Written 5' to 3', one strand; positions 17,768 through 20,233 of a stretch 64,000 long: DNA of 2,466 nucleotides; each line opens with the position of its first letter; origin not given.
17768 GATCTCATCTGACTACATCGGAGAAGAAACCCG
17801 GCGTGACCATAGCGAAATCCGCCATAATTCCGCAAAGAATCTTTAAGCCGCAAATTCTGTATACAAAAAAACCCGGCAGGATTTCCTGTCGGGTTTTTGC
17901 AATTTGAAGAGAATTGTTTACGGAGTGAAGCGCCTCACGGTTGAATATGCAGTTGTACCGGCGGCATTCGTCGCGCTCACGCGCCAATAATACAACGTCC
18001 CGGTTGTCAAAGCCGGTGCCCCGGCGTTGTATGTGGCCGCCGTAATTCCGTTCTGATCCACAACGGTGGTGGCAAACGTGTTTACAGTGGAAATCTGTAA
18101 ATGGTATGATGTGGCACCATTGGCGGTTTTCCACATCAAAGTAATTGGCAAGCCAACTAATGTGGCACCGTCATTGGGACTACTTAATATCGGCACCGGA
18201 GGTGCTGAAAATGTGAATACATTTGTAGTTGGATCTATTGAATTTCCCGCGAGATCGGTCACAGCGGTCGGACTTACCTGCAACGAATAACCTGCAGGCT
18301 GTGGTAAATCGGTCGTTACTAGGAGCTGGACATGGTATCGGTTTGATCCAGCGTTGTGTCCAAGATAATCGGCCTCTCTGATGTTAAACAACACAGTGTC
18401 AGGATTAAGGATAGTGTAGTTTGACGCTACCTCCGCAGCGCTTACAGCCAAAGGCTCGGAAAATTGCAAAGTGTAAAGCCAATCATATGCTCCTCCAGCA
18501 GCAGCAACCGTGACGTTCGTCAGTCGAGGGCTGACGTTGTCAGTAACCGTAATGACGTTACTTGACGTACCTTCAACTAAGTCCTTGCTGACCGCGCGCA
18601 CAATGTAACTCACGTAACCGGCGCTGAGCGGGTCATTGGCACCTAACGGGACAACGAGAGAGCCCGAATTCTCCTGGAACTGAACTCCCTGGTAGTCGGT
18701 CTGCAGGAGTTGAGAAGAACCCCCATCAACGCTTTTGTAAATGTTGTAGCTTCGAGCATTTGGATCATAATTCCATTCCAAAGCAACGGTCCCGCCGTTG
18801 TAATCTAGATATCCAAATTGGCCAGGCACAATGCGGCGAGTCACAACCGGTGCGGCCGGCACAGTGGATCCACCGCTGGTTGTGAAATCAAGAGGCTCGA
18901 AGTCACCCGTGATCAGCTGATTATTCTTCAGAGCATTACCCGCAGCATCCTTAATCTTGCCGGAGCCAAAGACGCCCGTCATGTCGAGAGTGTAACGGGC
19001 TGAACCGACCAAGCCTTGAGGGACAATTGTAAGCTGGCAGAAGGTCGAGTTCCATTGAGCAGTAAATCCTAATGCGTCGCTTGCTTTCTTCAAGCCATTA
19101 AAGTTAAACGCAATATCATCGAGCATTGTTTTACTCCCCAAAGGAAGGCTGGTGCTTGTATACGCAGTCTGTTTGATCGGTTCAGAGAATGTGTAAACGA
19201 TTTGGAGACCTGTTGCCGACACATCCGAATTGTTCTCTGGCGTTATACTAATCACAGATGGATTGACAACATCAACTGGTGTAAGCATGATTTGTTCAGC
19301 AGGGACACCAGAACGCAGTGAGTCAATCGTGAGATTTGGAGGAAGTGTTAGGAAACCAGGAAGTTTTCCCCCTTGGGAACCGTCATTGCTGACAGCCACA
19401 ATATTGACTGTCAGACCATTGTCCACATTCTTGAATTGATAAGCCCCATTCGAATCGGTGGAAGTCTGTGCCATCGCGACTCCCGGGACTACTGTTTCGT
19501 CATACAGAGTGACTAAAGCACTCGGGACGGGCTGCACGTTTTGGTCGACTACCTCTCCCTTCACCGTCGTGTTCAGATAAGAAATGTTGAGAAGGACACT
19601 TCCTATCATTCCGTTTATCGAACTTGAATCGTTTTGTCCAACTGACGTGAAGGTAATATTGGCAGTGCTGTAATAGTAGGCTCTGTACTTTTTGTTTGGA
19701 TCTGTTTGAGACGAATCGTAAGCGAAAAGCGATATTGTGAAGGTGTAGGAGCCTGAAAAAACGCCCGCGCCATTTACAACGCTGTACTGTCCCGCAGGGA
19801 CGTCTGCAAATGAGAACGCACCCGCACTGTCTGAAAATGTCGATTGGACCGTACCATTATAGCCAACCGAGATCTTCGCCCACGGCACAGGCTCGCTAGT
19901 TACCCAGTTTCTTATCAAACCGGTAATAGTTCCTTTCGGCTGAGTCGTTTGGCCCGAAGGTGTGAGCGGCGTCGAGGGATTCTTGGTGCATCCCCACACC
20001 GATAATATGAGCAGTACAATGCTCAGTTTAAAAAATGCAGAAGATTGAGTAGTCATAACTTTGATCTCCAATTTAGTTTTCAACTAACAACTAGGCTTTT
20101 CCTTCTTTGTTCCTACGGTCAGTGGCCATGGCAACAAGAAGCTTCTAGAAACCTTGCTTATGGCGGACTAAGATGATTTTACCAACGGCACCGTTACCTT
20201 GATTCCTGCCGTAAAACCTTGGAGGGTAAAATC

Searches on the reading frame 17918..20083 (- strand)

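Call 96: search_protein_families(library=pfam, proteins=[window:17918-20083:-], max_evalue=0.00001)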
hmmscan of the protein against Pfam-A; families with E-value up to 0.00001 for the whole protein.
window:17918-20083:- (721 aa): 3 families
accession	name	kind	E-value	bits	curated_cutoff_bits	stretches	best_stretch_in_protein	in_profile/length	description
PF13620.12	CarboxypepD_reg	-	2.2e-13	50.8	32.3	2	52-103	1-53/82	Carboxypeptidase regulatory-like domain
PF13715.12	CarbopepD_reg_2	-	5.9e-10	39.5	32.2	0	53-103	1-49/88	CarboxypepD_reg-like domain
PF13205.12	Big_5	-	7.5e-09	36.7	23.6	1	271-402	1-105/105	Bacterial Ig-like domain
